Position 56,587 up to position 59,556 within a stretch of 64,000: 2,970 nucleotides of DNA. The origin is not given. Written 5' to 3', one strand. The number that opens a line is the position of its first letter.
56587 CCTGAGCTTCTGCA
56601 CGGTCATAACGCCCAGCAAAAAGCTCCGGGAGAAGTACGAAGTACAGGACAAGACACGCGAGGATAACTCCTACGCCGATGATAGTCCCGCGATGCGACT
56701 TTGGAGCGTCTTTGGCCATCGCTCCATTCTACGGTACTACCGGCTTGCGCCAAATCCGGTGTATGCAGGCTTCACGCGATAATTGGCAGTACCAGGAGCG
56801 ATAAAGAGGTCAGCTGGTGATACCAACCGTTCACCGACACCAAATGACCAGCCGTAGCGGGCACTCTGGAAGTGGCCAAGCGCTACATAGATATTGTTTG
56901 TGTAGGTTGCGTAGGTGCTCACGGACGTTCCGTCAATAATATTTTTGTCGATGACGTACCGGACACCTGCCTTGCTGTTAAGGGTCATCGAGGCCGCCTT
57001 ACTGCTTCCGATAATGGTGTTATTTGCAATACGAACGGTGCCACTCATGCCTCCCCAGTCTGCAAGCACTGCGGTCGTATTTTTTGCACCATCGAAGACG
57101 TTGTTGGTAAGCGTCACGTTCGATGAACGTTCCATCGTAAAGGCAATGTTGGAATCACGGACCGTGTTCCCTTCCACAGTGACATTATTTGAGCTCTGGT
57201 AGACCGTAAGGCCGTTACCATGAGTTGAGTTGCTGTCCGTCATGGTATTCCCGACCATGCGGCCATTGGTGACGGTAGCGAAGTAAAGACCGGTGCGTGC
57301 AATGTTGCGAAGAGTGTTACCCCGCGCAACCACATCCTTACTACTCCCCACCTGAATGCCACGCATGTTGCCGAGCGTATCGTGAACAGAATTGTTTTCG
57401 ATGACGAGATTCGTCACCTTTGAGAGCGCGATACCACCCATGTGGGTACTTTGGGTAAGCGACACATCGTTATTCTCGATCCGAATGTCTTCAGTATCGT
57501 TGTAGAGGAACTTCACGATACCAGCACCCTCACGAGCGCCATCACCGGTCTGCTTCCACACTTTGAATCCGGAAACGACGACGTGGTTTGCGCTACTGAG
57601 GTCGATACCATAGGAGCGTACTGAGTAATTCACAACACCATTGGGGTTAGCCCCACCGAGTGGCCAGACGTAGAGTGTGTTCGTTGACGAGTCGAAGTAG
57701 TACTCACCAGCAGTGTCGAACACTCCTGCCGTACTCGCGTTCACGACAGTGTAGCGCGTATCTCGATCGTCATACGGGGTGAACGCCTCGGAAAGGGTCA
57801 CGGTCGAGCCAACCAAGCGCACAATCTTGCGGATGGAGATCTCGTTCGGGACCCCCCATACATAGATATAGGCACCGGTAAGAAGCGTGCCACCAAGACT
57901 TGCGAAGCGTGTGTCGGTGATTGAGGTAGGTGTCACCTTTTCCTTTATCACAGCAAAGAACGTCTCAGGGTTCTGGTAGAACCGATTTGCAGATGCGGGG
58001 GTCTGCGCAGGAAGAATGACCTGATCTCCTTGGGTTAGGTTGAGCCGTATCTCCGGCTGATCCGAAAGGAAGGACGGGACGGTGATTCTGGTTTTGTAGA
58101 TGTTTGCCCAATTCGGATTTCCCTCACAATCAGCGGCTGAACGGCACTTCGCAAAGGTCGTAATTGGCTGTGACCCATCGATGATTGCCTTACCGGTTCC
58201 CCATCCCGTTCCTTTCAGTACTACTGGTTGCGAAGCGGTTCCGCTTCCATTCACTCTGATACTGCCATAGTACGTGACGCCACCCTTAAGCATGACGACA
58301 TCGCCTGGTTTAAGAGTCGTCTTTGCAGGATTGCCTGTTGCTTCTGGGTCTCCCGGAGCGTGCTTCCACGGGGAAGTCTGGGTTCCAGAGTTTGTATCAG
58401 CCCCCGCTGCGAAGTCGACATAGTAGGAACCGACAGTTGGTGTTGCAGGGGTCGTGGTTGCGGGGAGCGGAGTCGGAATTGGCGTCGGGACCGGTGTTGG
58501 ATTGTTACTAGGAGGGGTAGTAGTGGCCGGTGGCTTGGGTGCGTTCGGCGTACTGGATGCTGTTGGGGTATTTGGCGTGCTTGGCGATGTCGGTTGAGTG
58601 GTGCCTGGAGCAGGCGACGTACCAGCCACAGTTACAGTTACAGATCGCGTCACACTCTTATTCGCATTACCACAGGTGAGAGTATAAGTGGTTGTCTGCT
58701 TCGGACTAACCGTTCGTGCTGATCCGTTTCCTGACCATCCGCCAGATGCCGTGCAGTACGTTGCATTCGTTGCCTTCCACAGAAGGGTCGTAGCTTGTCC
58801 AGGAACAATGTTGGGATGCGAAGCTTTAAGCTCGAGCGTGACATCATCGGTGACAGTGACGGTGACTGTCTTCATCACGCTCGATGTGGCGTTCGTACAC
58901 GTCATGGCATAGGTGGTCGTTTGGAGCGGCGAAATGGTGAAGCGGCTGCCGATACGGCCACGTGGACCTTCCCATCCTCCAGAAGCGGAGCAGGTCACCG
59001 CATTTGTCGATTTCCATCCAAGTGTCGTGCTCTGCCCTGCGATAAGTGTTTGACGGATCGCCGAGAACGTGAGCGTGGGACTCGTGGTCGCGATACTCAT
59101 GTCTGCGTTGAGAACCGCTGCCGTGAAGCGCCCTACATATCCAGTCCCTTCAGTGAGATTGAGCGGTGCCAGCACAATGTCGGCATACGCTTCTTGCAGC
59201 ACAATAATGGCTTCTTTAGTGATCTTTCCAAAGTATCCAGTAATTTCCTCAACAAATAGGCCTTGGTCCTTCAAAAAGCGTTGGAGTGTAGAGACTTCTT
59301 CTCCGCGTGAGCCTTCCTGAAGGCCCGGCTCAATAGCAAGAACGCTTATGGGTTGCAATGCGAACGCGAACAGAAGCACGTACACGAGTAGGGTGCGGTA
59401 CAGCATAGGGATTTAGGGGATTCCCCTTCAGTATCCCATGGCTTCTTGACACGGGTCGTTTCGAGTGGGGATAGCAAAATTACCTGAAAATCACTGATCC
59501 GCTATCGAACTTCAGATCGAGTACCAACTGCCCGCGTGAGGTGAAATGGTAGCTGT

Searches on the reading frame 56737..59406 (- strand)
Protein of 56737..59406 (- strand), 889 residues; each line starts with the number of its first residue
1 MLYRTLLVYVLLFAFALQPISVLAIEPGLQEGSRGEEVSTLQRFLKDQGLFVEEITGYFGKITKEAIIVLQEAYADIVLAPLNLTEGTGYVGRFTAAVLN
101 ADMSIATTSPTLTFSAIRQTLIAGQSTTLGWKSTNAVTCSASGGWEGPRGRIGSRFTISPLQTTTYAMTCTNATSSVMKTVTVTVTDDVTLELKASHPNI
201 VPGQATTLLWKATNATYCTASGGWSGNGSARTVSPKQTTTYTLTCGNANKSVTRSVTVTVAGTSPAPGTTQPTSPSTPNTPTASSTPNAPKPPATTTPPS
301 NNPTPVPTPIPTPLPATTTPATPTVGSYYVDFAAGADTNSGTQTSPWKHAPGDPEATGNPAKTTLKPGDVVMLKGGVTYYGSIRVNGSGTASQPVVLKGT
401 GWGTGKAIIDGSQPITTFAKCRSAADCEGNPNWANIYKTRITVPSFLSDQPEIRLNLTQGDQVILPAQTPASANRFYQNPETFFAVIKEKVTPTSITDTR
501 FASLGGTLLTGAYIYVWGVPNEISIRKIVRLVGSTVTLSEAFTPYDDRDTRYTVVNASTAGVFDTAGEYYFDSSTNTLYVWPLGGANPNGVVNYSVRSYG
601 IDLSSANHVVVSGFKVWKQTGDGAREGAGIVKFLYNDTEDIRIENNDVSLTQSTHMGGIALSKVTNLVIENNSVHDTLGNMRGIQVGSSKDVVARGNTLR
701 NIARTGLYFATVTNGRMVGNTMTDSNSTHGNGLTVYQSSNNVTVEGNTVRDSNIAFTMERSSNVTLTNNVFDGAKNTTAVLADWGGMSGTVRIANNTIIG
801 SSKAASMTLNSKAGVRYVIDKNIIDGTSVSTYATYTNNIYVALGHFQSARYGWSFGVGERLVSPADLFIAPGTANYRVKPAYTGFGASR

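Call 77: search_protein_families(library=pfam, proteins=[window:56737-59406:-], max_evalue=0.001)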
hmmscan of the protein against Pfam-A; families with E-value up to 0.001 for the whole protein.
window:56737-59406:- (889 aa): 3 families
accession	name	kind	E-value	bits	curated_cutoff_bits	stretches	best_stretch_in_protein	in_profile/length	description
PF13229.12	Beta_helix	-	2e-18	66.9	25.9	2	595-749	20-158/158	Right handed beta helix region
PF05048.19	NosD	-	3.4e-09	36.9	23.6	1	628-779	41-178/212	Periplasmic copper-binding protein (NosD)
PF01471.23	PG_binding_1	-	8.8e-07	29.5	23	1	34-74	1-41/57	Putative peptidoglycan binding domain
